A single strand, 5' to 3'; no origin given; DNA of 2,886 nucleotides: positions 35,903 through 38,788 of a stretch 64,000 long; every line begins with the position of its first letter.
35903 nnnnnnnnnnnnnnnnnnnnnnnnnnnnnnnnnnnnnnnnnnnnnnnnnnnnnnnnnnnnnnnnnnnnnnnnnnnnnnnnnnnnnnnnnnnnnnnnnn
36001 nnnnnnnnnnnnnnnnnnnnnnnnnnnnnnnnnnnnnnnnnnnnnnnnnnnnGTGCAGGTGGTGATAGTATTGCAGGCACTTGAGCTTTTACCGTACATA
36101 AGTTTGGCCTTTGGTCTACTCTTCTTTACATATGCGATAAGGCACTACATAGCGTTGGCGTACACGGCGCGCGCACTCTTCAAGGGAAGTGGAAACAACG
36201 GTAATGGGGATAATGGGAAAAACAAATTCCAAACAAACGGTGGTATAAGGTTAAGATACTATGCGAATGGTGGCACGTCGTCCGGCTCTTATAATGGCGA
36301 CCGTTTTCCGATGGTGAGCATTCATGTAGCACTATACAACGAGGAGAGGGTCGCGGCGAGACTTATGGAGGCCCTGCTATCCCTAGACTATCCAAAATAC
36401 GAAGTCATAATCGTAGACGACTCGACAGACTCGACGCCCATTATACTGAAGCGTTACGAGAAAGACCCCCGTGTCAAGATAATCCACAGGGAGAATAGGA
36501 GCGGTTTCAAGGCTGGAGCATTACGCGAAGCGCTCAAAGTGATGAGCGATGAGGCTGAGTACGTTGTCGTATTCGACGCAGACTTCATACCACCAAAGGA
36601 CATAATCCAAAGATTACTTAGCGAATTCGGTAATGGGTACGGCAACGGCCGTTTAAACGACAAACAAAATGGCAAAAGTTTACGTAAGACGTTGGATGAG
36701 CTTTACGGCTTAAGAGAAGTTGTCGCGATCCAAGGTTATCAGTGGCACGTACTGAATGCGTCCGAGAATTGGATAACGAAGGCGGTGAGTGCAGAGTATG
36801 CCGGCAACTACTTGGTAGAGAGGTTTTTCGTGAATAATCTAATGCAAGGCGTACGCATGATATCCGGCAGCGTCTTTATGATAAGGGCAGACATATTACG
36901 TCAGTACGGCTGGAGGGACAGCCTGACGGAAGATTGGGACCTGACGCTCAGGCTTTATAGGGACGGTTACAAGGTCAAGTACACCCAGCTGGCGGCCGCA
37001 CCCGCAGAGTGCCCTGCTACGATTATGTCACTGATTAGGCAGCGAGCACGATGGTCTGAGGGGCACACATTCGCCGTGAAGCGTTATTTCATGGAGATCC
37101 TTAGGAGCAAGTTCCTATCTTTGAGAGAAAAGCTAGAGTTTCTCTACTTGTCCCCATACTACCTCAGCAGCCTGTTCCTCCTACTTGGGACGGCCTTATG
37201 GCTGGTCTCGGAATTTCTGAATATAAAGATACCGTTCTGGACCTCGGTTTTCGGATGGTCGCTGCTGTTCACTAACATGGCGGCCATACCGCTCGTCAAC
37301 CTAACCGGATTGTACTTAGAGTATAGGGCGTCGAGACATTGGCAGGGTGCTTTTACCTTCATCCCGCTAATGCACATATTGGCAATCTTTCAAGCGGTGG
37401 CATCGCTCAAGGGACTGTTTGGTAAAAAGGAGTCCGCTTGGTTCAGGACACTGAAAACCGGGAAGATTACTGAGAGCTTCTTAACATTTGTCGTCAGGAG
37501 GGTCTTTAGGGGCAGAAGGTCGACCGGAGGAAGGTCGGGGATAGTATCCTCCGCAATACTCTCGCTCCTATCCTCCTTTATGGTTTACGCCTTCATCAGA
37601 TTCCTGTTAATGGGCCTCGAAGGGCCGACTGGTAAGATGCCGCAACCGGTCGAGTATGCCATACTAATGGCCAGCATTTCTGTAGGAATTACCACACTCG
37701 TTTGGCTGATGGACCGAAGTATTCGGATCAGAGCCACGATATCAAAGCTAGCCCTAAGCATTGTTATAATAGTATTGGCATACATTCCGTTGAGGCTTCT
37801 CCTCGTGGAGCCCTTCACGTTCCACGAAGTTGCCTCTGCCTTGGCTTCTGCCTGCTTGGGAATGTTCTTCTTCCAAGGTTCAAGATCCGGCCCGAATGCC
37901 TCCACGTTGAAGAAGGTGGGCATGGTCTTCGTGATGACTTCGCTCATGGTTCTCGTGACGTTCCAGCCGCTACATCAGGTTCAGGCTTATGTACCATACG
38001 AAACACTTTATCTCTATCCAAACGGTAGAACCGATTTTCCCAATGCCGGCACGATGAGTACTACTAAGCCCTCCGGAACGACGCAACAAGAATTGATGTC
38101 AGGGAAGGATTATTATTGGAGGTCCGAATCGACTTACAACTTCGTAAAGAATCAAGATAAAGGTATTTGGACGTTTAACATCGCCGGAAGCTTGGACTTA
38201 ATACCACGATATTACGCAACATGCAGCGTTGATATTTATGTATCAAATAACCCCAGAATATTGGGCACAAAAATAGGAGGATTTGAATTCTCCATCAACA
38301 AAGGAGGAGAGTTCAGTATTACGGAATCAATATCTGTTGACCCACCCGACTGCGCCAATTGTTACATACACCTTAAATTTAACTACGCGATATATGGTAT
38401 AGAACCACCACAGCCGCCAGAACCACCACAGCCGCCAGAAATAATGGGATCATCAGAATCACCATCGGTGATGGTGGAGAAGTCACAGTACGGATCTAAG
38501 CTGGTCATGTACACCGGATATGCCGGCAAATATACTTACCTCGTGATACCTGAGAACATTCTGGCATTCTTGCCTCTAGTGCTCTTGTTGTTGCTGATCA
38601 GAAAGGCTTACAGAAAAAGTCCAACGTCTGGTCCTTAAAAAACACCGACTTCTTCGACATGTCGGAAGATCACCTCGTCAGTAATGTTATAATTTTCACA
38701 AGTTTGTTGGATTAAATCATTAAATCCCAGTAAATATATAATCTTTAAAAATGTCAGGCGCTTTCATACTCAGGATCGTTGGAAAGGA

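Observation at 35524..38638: Minimal archaeosortase-like gene overlapping the start of a processive GT2 synthase that carries its own PEP-CTERM-like sorting signal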

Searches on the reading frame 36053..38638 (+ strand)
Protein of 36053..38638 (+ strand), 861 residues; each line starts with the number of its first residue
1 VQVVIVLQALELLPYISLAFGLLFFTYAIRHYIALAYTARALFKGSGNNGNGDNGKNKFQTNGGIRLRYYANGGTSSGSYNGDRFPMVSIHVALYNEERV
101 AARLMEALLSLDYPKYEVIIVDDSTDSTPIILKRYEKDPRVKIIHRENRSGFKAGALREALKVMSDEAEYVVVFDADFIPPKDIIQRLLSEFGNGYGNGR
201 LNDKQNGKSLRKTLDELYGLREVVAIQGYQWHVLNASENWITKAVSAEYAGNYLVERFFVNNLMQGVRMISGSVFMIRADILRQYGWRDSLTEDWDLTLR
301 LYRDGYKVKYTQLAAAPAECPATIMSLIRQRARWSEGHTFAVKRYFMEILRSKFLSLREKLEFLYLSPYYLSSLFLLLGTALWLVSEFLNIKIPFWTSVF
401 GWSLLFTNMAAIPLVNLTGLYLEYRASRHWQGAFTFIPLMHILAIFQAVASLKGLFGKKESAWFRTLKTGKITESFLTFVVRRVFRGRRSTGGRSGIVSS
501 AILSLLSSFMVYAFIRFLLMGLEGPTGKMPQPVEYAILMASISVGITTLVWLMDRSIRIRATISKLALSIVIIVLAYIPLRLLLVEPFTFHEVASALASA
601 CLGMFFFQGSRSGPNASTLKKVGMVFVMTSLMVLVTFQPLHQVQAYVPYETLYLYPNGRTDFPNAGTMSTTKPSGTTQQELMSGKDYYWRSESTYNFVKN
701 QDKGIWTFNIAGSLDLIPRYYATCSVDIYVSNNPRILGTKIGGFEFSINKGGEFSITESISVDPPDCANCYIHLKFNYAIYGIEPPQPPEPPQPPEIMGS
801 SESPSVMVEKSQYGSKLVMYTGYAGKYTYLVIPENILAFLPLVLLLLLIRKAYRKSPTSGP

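Call 3: search_protein_families(library=pfam, proteins=[window:36053-38638:+], max_evalue=1)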
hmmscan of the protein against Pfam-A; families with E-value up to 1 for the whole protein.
window:36053-38638:+ (861 aa): 6 families
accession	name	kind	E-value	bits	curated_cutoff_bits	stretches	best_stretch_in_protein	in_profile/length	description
PF00535.33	Glycos_transf_2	-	1.4e-22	80.8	23.3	1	89-196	1-108/168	Glycosyl transferase family 2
PF13641.12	Glyco_tranf_2_3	-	1.2e-19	71.7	27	1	86-337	1-230/230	Glycosyltransferase like family 2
PF13632.12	Glyco_trans_2_3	-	6.4e-14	52.7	27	1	209-384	15-195/198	Glycosyl transferase family group 2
PF13506.12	Glyco_transf_21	-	0.0012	18.8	21.7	1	253-335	85-173/174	Glycosyl transferase family 21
PF13704.12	Glyco_tranf_2_4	-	0.012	16.5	27.5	1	116-177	21-81/98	Glycosyl transferase family 2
PF20691.3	TAGT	-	0.24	11.7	27.5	1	263-306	151-185/205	TET-Associated Glycosyltransferase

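Call 4: search_protein_families(library=ncbifam, proteins=[window:36053-38638:+], max_evalue=1)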
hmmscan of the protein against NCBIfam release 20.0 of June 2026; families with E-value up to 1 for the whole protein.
window:36053-38638:+ (861 aa): 29 families (the best 25 are shown)
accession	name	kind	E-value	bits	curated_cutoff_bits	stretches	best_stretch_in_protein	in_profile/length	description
TIGR03937.1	PgaC_IcaA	equivalog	1.2e-28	100.2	422.3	2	80-192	39-150/407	poly-beta-1,6-N-acetyl-D-glucosamine synthase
TIGR03030.1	CelA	equivalog_domain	5.7e-15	54.4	699.1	2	81-189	126-250/714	UDP-forming cellulose synthase catalytic subunit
NF053846.1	glyco_with_XrtP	equivalog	6.9e-15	54.7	520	2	284-391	244-350/440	XrtP-associated glycosyltransferase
NF008558.0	PRK11498.1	equivalog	2.8e-14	52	992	2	83-189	270-374/872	UDP-forming cellulose synthase catalytic subunit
TIGR03965.1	mycofact_glyco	equivalog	2.2e-10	40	280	2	81-193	69-180/467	mycofactocin biosynthesis glycosyltransferase MftF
TIGR04242.1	nodulat_NodC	equivalog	9.2e-10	38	550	2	75-191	37-155/395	chitooligosaccharide synthase NodC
NF041875.1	EPS_EpsD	equivalog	1.1e-09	38.2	370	1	88-189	1-101/325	exopolysaccharide biosynthesis glycosyltransferase EpsD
NF007482.0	PRK10073.1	equivalog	5.7e-09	35.4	423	1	85-188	5-106/334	glycosyltransferase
NF047683.1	TeichurnBiosyTuaG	equivalog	2.5e-08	33.9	400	1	86-185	6-104/252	teichuronic acid biosynthesis protein TuaG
NF007453.0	PRK10018.1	equivalog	3.3e-08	33.5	382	1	86-177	6-96/280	colanic acid biosynthesis glycosyltransferase WcaA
TIGR04017.1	WcaA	equivalog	8.3e-08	32.2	495.75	1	86-177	5-95/279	colanic acid biosynthesis glycosyltransferase WcaA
NF047588.1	GlcsyltransPgfSStrep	equivalog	2.2e-07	30.4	500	1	88-199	3-117/308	glycosyltransferase PgfS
NF053739.1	GlytfEpsEBac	equivalog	6.3e-07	28.6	450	1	86-179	1-94/265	glycosyltransferase EpsE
NF041865.1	EpsU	equivalog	7.1e-07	28.6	700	1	90-352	43-279/394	exopolysaccharide biosynthesis GT2 family glycosyltransferase EpsU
NF045692.1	OglycostaseCruG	equivalog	3.6e-06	26.1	600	1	82-189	37-149/386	2'-O-glycosyltransferase CruG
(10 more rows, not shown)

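Call 6: find_homologous_proteins(query=window:36053-38638:+)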
Query window:36053-38638:+ (861 aa): 1381 proteins with E <= 0.001 among 8000 candidates; the best 120 are listed.
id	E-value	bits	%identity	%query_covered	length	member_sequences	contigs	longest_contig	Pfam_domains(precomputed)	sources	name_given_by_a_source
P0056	0.0e+0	1280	70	99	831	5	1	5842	PF13632.13,PF13506.14,PF13641.13,PF00535.33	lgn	-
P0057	0.0e+0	1238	68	97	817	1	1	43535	PF13632.13,PF13506.14,PF13641.13,PF00535.33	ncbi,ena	-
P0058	0.0e+0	1072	72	79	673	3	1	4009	PF13632.13,PF13506.14,PF13641.13,PF00535.33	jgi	-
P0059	8.4e-216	737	46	98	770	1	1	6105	PF13632.13,PF13506.14,PF13641.13,PF00535.33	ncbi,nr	ncbi:MAG: glycosyltransferase family 2 protein [Candidatus Caldarchaeum sp.]|nr:glycosyltransferase 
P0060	7.6e-215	734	48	96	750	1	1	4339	PF13632.13,PF13506.14,PF13641.13,PF00535.33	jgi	jgi:cellulose synthase/poly-beta-1,6-N-acetylglucosamine synthase-like glycosyltransferase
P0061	1.1e-214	733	49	96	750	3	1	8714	PF13632.13,PF13506.14,PF13641.13,PF00535.33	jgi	jgi:cellulose synthase/poly-beta-1,6-N-acetylglucosamine synthase-like glycosyltransferase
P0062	1.4e-214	733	48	96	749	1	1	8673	PF13632.13,PF13506.14,PF13641.13,PF00535.33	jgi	jgi:cellulose synthase/poly-beta-1,6-N-acetylglucosamine synthase-like glycosyltransferase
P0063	2.4e-212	726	64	55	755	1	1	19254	PF13632.13,PF13506.14,PF13641.13,PF00535.33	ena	-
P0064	1.2e-209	717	48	96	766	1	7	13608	PF13632.13,PF13506.14,PF13641.13,PF00535.33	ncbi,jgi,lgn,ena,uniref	ncbi:MAG: glycosyltransferase [Thermoproteota archaeon]|uniref:Glycosyltransferase n=1 Tax=Ignisphae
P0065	1.1e-197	677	47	88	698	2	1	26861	PF13632.13,PF13506.14,PF13641.13,PF00535.33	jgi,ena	-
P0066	1.7e-197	676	62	56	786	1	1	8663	PF13632.13,PF13506.14,PF13641.13,PF00535.33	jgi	-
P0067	1.7e-191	657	60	57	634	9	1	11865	PF13632.13,PF13506.14,PF13641.13,PF00535.33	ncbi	ncbi:MAG: glycosyltransferase family 2 protein [Candidatus Caldarchaeum sp.]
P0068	4.9e-159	549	45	56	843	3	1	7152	PF13632.13,PF13506.14,PF13641.13,PF00535.33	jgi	-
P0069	5.3e-159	549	45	56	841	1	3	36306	PF13632.13,PF13506.14,PF13641.13,PF00535.33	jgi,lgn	-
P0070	1.5e-158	548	49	51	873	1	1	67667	PF13632.13,PF13506.14,PF13641.13,PF00535.33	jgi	-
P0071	1.4e-156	541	52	47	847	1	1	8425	PF13632.13,PF13641.13,PF00535.33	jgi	-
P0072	1.7e-156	541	51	51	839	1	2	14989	PF13632.13,PF13506.14,PF13641.13,PF00535.33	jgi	-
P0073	2.8e-156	540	48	53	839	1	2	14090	PF13632.13,PF13506.14,PF13641.13,PF00535.33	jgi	-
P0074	9.9e-156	538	52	53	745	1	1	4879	PF13632.13,PF13506.14,PF13641.13,PF00535.33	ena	-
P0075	1.3e-155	538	51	51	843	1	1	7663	PF13632.13,PF13506.14,PF13641.13,PF00535.33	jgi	-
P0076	3.9e-155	536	52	48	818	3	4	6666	PF13632.13,PF13506.14,PF13641.13,PF00535.33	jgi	-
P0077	2.4e-154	534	50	55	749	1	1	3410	PF13632.13,PF13506.14,PF13641.13,PF00535.33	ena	-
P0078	2.7e-153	530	52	48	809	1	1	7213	PF13632.13,PF13506.14,PF13641.13,PF00535.33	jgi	-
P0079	2.3e-152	527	47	56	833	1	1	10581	PF13632.13,PF13506.14,PF13641.13,PF00535.33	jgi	-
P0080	3.2e-151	523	59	33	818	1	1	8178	PF13632.13,PF13506.14,PF13641.13,PF00535.33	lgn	-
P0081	2.0e-147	511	49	50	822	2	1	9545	PF13632.13,PF13506.14,PF13641.13,PF00535.33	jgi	-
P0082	2.3e-146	507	45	58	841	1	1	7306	PF13632.13,PF13506.14,PF13641.13,PF00535.33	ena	-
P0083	6.7e-146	506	51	48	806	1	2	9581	PF13632.13,PF13506.14,PF13641.13,PF00535.33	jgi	-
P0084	2.8e-144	500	51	54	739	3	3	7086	PF13632.13,PF13506.14,PF13641.13,PF00535.33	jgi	-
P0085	1.9e-143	498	50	56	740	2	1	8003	PF13632.13,PF13506.14,PF13641.13,PF00535.33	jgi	-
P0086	1.1e-142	495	45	56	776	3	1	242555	PF13632.13,PF13641.13,PF00535.33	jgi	-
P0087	1.5e-142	495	52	48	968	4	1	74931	PF13632.13,PF13506.14,PF13641.13,PF08530.17,PF00535.33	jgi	-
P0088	4.7e-142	493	45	56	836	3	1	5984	PF13632.13,PF13506.14,PF13641.13,PF00535.33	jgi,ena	-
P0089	7.2e-142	492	48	59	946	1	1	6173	PF13632.13,PF13641.13,PF09721.16,PF00535.33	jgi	jgi:exosortase/archaeosortase family protein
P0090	1.0e-141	492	52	47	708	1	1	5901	PF13632.13,PF13506.14,PF13641.13,PF00072.31,PF00535.33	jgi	-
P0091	1.4e-141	492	48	55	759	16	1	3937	PF13632.13,PF13506.14,PF13641.13,PF00535.33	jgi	jgi:cellulose synthase/poly-beta-1,6-N-acetylglucosamine synthase-like glycosyltransferase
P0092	2.0e-141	491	49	55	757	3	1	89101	PF13632.13,PF13506.14,PF13641.13,PF00535.33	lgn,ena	-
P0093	9.3e-141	489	46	59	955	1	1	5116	PF13632.13,PF13506.14,PF13641.13,PF00535.33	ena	-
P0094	3.3e-140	487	55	45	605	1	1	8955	PF13632.13,PF13641.13,PF00535.33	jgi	-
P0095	5.3e-140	486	46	55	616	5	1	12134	PF13632.13,PF13641.13,PF00535.33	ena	-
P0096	5.4e-140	486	48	49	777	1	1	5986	PF13632.13,PF13641.13,PF00535.33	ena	-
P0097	5.9e-140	486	52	49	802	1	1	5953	PF13632.13,PF13506.14,PF13641.13,PF00535.33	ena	-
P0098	1.7e-139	485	49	54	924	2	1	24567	PF13632.13,PF13641.13,PF00535.33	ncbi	-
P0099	2.3e-139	484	48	55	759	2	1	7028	PF13632.13,PF13506.14,PF13641.13,PF00535.33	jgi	jgi:cellulose synthase/poly-beta-1,6-N-acetylglucosamine synthase-like glycosyltransferase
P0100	3.5e-139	484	46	55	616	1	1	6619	PF13632.13,PF13641.13,PF00535.33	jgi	-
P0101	4.0e-139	483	49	54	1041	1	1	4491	PF13632.13,PF13506.14,PF13641.13,PF00535.33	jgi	-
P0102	6.6e-139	483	46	61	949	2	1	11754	PF13632.13,PF13506.14,PF13641.13,PF09721.16,PF00535.33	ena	-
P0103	1.9e-138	481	47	55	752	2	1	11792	PF13632.13,PF13506.14,PF13641.13,PF00535.33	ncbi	-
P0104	2.4e-138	481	50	49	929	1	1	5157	PF13632.13,PF13641.13,PF00535.33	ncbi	-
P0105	3.4e-138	480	47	59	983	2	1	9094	PF13632.13,PF13506.14,PF13641.13,PF09721.16,PF00535.33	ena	-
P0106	3.5e-138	480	49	54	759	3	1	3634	PF13632.13,PF13506.14,PF13641.13,PF00535.33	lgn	-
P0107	4.4e-138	480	47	56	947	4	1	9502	PF13632.13,PF13641.13,PF00535.33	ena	-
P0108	7.9e-138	479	39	85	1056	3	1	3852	PF13632.13,PF13506.14,PF13641.13,PF00535.33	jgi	-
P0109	1.8e-137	478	48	54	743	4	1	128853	PF13632.13,PF13641.13,PF00535.33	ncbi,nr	ncbi:MAG: glycosyltransferase [Candidatus Bathyarchaeota archaeon]|nr:glycosyltransferase [Candidatu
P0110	1.8e-137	478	48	55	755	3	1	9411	PF13632.13,PF13506.14,PF13641.13,PF00535.33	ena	-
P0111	2.9e-137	477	51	47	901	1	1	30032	PF13632.13,PF13641.13,PF00535.33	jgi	-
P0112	3.7e-137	477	43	55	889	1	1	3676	PF13632.13,PF13641.13,PF00535.33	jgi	-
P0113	3.8e-137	477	53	45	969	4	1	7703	PF13632.13,PF13641.13,PF00535.33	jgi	-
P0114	6.5e-137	476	50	54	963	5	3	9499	PF13632.13,PF13506.14,PF13641.13,PF00535.33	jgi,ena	-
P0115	7.7e-137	476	50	54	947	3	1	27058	PF13632.13,PF13506.14,PF13641.13,PF00535.33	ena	-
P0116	8.0e-137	476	49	56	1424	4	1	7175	PF13632.13,PF13506.14,PF13641.13,PF00535.33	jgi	-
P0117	1.1e-136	475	47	54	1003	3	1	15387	PF13632.13,PF13506.14,PF13641.13,PF00535.33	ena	-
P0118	1.1e-136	475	51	54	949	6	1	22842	PF13632.13,PF13506.14,PF13641.13,PF00535.33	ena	-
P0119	1.3e-136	475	45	60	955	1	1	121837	PF13632.13,PF13506.14,PF13641.13,PF00535.33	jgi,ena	jgi:exosortase/archaeosortase family protein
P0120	1.4e-136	475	48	59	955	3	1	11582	PF13632.13,PF13506.14,PF13641.13,PF00535.33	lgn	-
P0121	1.5e-136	475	46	56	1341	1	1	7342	PF13632.13,PF13506.14,PF13641.13,PF00535.33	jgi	jgi:cellulose synthase/poly-beta-1,6-N-acetylglucosamine synthase-like glycosyltransferase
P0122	2.2e-136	474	48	55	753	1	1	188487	PF13632.13,PF13506.14,PF13641.13,PF00535.33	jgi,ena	-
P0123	2.3e-136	474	42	55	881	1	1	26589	PF13632.13,PF13641.13,PF00535.33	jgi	-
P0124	2.3e-136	474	44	55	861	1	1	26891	PF13632.13,PF13506.14,PF13641.13,PF00535.33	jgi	-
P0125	2.7e-136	474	49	47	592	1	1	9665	PF13632.13,PF13506.14,PF13641.13,PF00535.33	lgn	-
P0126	2.9e-136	474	48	58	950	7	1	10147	PF13632.13,PF13506.14,PF13641.13,PF00535.33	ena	-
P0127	3.7e-136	474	47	58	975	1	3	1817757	PF13632.13,PF13506.14,PF13641.13,PF00535.33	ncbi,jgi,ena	-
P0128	4.5e-136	473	47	58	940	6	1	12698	PF13632.13,PF13506.14,PF13641.13,PF00535.33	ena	-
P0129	4.9e-136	473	50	54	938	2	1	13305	PF13632.13,PF13506.14,PF13641.13,PF00535.33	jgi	-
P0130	7.7e-136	473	44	59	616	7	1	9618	PF13632.13,PF13641.13,PF00535.33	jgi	-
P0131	7.7e-136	473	49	53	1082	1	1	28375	PF13632.13,PF13506.14,PF13641.13,PF03118.22,PF00072.31,PF00535.33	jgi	-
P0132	9.3e-136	472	48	56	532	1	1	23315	PF13632.13,PF13506.14,PF13641.13,PF00535.33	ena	-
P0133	9.5e-136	472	48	50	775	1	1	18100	PF13632.13,PF13506.14,PF13641.13,PF00535.33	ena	-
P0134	1.2e-135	472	42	57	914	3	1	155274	PF13632.13,PF13641.13,PF00535.33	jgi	-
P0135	1.4e-135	472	45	61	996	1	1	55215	PF13632.13,PF13506.14,PF13641.13,PF00535.33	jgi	jgi:exosortase/archaeosortase family protein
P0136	1.6e-135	471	48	56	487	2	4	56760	PF13632.13,PF13506.14,PF13641.13,PF00535.33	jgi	-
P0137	1.8e-135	471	49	56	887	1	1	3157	PF13632.13,PF13641.13,PF00535.33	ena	-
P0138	1.9e-135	471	47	54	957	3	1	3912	PF13632.13,PF13506.14,PF13641.13,PF09721.16,PF00535.33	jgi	-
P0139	2.2e-135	471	49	53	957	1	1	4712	PF13632.13,PF13641.13,PF00535.33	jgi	-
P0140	2.3e-135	471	44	62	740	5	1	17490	PF13632.13,PF13641.13,PF00535.33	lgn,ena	-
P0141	2.4e-135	471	50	54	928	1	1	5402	PF13632.13,PF13506.14,PF13641.13,PF09721.16,PF00535.33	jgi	jgi:exosortase/archaeosortase family protein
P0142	3.9e-135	470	46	55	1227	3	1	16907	PF13632.13,PF13506.14,PF13641.13,PF00535.33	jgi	-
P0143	4.0e-135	470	48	53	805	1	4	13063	PF13632.13,PF13506.14,PF13641.13,PF00535.33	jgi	jgi:1,2-diacylglycerol 3-beta-glucosyltransferase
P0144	4.1e-135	470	47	54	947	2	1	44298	PF13632.13,PF13641.13,PF00535.33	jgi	jgi:exosortase/archaeosortase family protein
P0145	4.3e-135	470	48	53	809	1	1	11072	PF13632.13,PF13506.14,PF13641.13,PF00535.33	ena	-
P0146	5.6e-135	470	46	61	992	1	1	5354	PF13632.13,PF13506.14,PF13641.13,PF00535.33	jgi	jgi:exosortase/archaeosortase family protein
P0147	5.8e-135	470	44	55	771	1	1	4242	PF13632.13,PF13506.14,PF13641.13,PF00535.33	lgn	-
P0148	7.1e-135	469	47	54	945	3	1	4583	PF13632.13,PF13641.13,PF00535.33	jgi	-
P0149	9.8e-135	469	49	56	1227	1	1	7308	PF13632.13,PF13506.14,PF13641.13,PF00072.31,PF00535.33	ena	-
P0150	1.1e-134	469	49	53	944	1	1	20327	PF13632.13,PF13506.14,PF13641.13,PF00535.33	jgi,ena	-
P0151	1.2e-134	469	45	59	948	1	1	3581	PF13632.13,PF13506.14,PF13641.13,PF00535.33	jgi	jgi:exosortase/archaeosortase family protein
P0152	1.5e-134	468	48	53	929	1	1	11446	PF13632.13,PF13506.14,PF13641.13,PF00535.33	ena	-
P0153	2.2e-134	468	40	55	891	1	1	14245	PF13632.13,PF13641.13,PF00535.33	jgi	-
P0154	2.7e-134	467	46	54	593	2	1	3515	PF13632.13,PF13641.13,PF00535.33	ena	-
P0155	2.9e-134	467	49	54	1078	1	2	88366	PF13632.13,PF13506.14,PF13641.13,PF03118.22,PF00072.31,PF00535.33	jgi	-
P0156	2.9e-134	467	46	54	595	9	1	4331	PF13632.13,PF13641.13,PF00535.33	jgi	-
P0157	3.2e-134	467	49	53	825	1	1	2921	PF13632.13,PF13506.14,PF13641.13,PF00535.33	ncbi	-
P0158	3.6e-134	467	52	46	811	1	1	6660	PF13632.13,PF13506.14,PF13641.13,PF00535.33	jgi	jgi:cellulose synthase/poly-beta-1,6-N-acetylglucosamine synthase-like glycosyltransferase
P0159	3.9e-134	467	47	54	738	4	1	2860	PF13632.13,PF13641.13,PF00535.33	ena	-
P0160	4.8e-134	467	49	54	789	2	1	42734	PF13632.13,PF13506.14,PF13641.13,PF00535.33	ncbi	-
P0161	5.0e-134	467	48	55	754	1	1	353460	PF13632.13,PF13506.14,PF13641.13,PF00535.33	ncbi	-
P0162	5.6e-134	466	42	55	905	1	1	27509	PF13632.13,PF13641.13,PF00535.33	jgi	-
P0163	6.2e-134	466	49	48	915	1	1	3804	PF13632.13,PF13641.13,PF00535.33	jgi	-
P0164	7.0e-134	466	49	55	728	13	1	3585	PF13632.13,PF13506.14,PF13641.13,PF00535.33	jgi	-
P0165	7.2e-134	466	47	56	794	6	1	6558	PF13632.13,PF13506.14,PF13641.13,PF00535.33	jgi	jgi:cellulose synthase/poly-beta-1,6-N-acetylglucosamine synthase-like glycosyltransferase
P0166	8.4e-134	466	46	59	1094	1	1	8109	PF13632.13,PF13641.13,PF00535.33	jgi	jgi:exosortase/archaeosortase family protein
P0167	9.4e-134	466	50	52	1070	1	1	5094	PF13632.13,PF13506.14,PF13641.13,PF03118.22,PF00072.31,PF00535.33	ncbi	-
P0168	9.5e-134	466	45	55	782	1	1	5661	PF13632.13,PF13506.14,PF13641.13,PF00535.33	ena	-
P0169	9.7e-134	466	49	54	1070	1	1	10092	PF13632.13,PF13506.14,PF13641.13,PF03118.22,PF00072.31,PF00535.33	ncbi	ncbi:MAG: DNA-directed RNA polymerase subunit alpha C-terminal domain-containing protein [Anaeroline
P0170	9.9e-134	466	45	66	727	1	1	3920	PF13632.13,PF13506.14,PF13641.13,PF00535.33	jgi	-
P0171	1.1e-133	465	48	54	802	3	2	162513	PF13632.13,PF13506.14,PF13641.13,PF00535.33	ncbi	-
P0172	1.2e-133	465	44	55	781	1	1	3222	PF13632.13,PF13641.13,PF00535.33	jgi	jgi:cellulose synthase/poly-beta-1,6-N-acetylglucosamine synthase-like glycosyltransferase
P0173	1.4e-133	465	45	55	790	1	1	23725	PF13632.13,PF13641.13,PF00535.33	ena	-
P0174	1.7e-133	465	48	53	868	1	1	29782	PF13632.13,PF13641.13,PF00535.33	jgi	jgi:cellulose synthase/poly-beta-1,6-N-acetylglucosamine synthase-like glycosyltransferase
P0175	1.7e-133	465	46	57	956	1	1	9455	PF13632.13,PF13506.14,PF13641.13,PF09721.16,PF00535.33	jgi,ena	-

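Call 11: search_protein_families(library=ncbifam, proteins=[P0119], max_evalue=10)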
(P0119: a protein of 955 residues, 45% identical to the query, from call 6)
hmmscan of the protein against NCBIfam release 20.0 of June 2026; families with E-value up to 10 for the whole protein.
P0119 (955 aa): 33 families (the best 25 are shown)
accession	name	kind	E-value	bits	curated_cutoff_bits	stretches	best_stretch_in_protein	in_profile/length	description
TIGR03937.1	PgaC_IcaA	equivalog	8.5e-29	100.7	422.3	2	86-213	42-162/407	poly-beta-1,6-N-acetyl-D-glucosamine synthase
TIGR03030.1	CelA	equivalog_domain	3e-23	81.7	699.1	2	86-203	128-255/714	UDP-forming cellulose synthase catalytic subunit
NF053846.1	glyco_with_XrtP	equivalog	2.5e-13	49.5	520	1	98-385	50-339/440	XrtP-associated glycosyltransferase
NF008558.0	PRK11498.1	equivalog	1.3e-11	43.2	992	2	88-203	272-379/872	UDP-forming cellulose synthase catalytic subunit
NF041865.1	EpsU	equivalog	3.4e-11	42.8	700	1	92-365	42-289/394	exopolysaccharide biosynthesis GT2 family glycosyltransferase EpsU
TIGR04242.1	nodulat_NodC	equivalog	3.6e-11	42.7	550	2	229-453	164-382/395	chitooligosaccharide synthase NodC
TIGR03965.1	mycofact_glyco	equivalog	8.7e-11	41.3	280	2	88-203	73-181/467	mycofactocin biosynthesis glycosyltransferase MftF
TIGR04178.1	exo_archaeo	signature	2.1e-10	40.8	23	1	856-942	3-91/97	exosortase/archaeosortase family protein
NF041875.1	EPS_EpsD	equivalog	1.1e-09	38.1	370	1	91-203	1-106/325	exopolysaccharide biosynthesis glycosyltransferase EpsD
TIGR03111.1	glyc2_xrt_Gpos1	hypoth_equivalog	2.5e-08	33.1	363.95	1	86-354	46-299/439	TIGR03111 family XrtG-associated glycosyltransferase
NF047683.1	TeichurnBiosyTuaG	equivalog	3.3e-08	33.5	400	1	88-204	5-114/252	teichuronic acid biosynthesis protein TuaG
TIGR03469.1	HpnB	hypoth_equivalog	2.7e-06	26.7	379.25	1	86-200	41-159/386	hopene-associated glycosyltransferase HpnB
NF045692.1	OglycostaseCruG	equivalog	4.4e-06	25.9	600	1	90-200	42-151/386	2'-O-glycosyltransferase CruG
NF007482.0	PRK10073.1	equivalog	5.5e-06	25.6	423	1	88-198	5-107/334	glycosyltransferase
NF003958.0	PRK05454.2-1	equivalog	7.5e-06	24.4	419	2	38-203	53-230/704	glucans biosynthesis glucosyltransferase MdoH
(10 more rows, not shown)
